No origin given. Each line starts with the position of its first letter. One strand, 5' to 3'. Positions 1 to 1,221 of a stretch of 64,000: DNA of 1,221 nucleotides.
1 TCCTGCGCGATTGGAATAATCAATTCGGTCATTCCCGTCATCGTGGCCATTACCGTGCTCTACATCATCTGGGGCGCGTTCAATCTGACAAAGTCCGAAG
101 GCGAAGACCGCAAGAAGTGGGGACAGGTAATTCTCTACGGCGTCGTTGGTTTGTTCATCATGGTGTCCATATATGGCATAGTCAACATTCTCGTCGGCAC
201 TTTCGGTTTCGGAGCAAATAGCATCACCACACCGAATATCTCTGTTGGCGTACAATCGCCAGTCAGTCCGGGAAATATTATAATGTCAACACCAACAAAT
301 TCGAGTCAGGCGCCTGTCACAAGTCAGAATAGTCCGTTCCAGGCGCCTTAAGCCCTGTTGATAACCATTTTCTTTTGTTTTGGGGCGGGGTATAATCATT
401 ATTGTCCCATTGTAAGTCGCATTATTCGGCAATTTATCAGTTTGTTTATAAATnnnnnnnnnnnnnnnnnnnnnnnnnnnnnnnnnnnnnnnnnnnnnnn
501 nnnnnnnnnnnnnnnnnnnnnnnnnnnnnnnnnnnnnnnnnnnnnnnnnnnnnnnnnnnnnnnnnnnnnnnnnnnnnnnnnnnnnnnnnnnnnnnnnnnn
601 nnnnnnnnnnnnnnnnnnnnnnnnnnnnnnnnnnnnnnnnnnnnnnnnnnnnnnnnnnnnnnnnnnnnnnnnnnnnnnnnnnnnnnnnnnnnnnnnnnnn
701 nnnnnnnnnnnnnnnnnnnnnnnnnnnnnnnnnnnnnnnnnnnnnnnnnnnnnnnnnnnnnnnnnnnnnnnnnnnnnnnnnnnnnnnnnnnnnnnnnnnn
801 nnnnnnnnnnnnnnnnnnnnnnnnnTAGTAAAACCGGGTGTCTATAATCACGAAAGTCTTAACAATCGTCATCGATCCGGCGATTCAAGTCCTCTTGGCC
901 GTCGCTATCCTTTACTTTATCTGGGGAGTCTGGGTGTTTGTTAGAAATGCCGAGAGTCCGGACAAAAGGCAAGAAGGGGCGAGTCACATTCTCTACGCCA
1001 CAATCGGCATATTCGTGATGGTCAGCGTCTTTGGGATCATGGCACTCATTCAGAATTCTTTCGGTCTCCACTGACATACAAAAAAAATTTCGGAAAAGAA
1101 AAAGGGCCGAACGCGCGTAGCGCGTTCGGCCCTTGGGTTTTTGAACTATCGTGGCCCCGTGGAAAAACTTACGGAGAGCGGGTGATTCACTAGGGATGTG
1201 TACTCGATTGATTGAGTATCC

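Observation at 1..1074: Tandem trio of T4SS-pilin-like (TrbC/VirB2 family) paralogs at the window edge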

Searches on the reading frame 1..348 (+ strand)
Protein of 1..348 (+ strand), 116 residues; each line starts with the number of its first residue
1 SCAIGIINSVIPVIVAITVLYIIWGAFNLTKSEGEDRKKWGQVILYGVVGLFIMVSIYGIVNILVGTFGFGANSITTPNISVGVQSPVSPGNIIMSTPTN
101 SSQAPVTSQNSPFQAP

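Call 4: search_protein_families(library=pfam, proteins=[window:1-348:+], max_evalue=1)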
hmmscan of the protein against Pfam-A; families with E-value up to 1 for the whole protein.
window:1-348:+ (116 aa): 5 families
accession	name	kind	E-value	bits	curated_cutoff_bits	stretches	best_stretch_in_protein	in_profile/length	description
PF18895.5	T4SS_pilin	-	0.0001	22.7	26.6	1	8-64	14-71/71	Type IV secretion system pilin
PF03994.20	DUF350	-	0.0019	18.7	26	1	15-84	57-116/133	Domain of Unknown Function (DUF350)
PF11190.13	DUF2976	-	0.0034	17.7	28.2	1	13-57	33-77/87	Protein of unknown function (DUF2976)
PF14264.12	Glucos_trans_II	-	0.0069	16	30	1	2-102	134-223/317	Glucosyl transferase GtrII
PF06570.16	DUF1129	-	0.077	13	29.1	1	4-68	112-175/207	Protein of unknown function (DUF1129)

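Call 5: search_protein_families(library=ncbifam, proteins=[window:1-348:+], max_evalue=1)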
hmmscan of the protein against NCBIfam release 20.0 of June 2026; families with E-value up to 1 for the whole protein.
window:1-348:+ (116 aa): 6 families
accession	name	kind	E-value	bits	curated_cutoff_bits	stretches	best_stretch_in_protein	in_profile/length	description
NF045849.1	ICE_MMCAP2_0565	equivalog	2.3e-06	27.2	40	1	6-67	16-79/80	Mbov_0395 family pilin-like conjugal transfer protein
NF046050.1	CPBP_fam_MroQ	equivalog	0.0014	18.1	270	1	10-73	47-110/243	intramembrane glutamic endopeptidase MroQ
TIGR03745.1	conj_TIGR03745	hypoth_equivalog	0.0059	16.4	52.5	1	13-57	50-94/105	TIGR03745 family integrating conjugative element membrane protein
NF009255.0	PRK12612.1-3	equivalog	0.012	16.3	112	1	6-60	9-61/92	putative monovalent cation/H+ antiporter subunit F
TIGR03927.1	T7SS_EssA_Firm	equivalog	0.034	14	32.45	1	30-63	112-145/151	type VII secretion protein EssA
TIGR03940.1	PGA_PgaD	equivalog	0.15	12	31.45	1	7-42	65-100/141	poly-beta-1,6-N-acetyl-D-glucosamine biosynthesis protein PgaD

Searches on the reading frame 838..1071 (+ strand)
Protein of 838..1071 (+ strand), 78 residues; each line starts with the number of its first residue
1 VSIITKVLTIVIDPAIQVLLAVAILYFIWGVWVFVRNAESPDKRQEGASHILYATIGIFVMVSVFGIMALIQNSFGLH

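Call 4: search_protein_families(library=pfam, proteins=[window:838-1071:+], max_evalue=1)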
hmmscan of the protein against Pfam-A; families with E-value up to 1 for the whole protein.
window:838-1071:+ (78 aa): 7 families
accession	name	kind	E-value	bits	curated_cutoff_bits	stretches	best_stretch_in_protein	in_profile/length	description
PF18895.5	T4SS_pilin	-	1e-05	25.9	26.6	1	11-68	12-68/71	Type IV secretion system pilin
PF00335.26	Tetraspanin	-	0.0067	16.6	32.1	1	19-74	12-72/225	Tetraspanin family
PF13268.11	DUF4059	-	0.0088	16.9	25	1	19-71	14-69/72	Protein of unknown function (DUF4059)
PF11660.13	DUF3262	-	0.043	14.5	27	1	18-68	24-74/76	Protein of unknown function (DUF3262)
PF09874.14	DUF2101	-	0.054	13.7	22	1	3-73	44-111/206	Predicted membrane protein (DUF2101)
PF18303.6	Saf_2TM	-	0.88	9.9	29.5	0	17-40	69-93/152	SAVED-fused 2TM effector domain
PF06570.16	DUF1129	-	0.97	9.4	29.1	0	34-75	134-175/207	Protein of unknown function (DUF1129)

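Call 5: search_protein_families(library=ncbifam, proteins=[window:838-1071:+], max_evalue=1)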
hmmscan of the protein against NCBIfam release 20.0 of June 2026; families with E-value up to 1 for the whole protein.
window:838-1071:+ (78 aa): 4 families
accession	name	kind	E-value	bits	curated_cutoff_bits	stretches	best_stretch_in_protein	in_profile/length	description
NF045849.1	ICE_MMCAP2_0565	equivalog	2e-07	30.6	40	1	4-71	9-76/80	Mbov_0395 family pilin-like conjugal transfer protein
NF041635.1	STM3941_fam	subfamily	0.028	14.3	40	1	18-70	6-50/157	STM3941 family protein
TIGR03943.1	TIGR03943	equivalog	0.21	11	88.8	1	16-68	14-71/221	TIGR03943 family putative permease subunit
TIGR03927.1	T7SS_EssA_Firm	equivalog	0.22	11.4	32.45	1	36-75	111-150/151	type VII secretion protein EssA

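Call 10: find_encoding_contigs(protein=window:838-1071:+, flank=10000, max_places=10)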
Protein seq(78 aa) (78 aa): no gene with exactly this product is on record in the collection.

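Call 78: search_protein_families(library=phrogs, proteins=[window:838-1071:+], max_evalue=0.01)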
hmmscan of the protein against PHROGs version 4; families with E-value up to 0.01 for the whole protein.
window:838-1071:+ (78 aa): 0 families
